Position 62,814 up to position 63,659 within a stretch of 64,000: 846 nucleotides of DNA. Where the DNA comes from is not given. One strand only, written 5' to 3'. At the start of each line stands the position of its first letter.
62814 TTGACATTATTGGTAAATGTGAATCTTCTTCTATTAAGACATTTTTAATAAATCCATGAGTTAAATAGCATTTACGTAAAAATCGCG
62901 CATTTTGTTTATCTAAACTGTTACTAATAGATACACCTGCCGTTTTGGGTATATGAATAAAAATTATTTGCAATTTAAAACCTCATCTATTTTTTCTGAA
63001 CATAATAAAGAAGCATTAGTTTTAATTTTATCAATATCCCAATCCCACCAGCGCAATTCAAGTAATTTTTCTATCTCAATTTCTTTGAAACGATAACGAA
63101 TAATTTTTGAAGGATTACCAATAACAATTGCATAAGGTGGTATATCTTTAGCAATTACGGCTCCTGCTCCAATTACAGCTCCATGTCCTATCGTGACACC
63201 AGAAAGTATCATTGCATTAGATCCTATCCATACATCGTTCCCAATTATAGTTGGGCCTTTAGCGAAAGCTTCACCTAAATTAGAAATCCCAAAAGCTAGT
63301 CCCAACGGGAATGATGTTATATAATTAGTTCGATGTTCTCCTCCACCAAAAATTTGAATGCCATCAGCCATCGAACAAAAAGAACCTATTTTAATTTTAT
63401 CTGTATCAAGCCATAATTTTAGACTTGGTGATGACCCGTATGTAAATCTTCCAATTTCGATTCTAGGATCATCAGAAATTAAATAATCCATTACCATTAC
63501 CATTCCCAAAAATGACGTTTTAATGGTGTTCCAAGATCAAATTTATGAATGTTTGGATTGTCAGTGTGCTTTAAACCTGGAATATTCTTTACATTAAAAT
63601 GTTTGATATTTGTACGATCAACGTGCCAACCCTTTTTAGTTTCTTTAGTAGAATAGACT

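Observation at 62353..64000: Strongly AT-rich island: sulfotransferase, XAT acetyltransferase and probable glycosyltransferase in a phage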

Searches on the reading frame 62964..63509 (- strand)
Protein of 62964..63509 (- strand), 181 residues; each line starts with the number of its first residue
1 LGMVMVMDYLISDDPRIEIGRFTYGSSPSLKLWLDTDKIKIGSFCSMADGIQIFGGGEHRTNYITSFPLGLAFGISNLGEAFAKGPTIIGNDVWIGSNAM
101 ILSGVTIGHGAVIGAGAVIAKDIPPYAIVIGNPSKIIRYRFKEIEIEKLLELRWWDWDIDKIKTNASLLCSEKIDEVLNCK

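Call 6: search_protein_families(library=pfam, proteins=[window:62964-63509:-], max_evalue=0.01)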
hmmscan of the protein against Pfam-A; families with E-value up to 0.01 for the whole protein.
window:62964-63509:- (181 aa): 2 families
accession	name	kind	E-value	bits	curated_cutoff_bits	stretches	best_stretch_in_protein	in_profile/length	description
PF00132.30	Hexapep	-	4.4e-12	45.6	27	1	86-121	1-36/36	Bacterial transferase hexapeptide (six repeats)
PF14602.12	Hexapep_2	-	9.4e-10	38.5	27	1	86-119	1-32/34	Hexapeptide repeat of succinyl-transferase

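Call 16: search_protein_families(library=phrogs, proteins=[window:62964-63509:-], max_evalue=0.001)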
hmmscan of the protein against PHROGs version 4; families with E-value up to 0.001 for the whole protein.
window:62964-63509:- (181 aa): 5 families
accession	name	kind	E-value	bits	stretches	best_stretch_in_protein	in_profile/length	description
phrog_16087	-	unknown function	1.2e-49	169.6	1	14-178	26-209/217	-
phrog_36734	-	unknown function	4.8e-15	56.4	1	58-138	105-182/363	-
phrog_2154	-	unknown function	4.6e-14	53.3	1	39-140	101-181/185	-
phrog_30105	-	unknown function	1.3e-11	45.2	1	87-139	227-279/307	-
phrog_5353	-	unknown function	2.3e-06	28.3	1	84-124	60-102/256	-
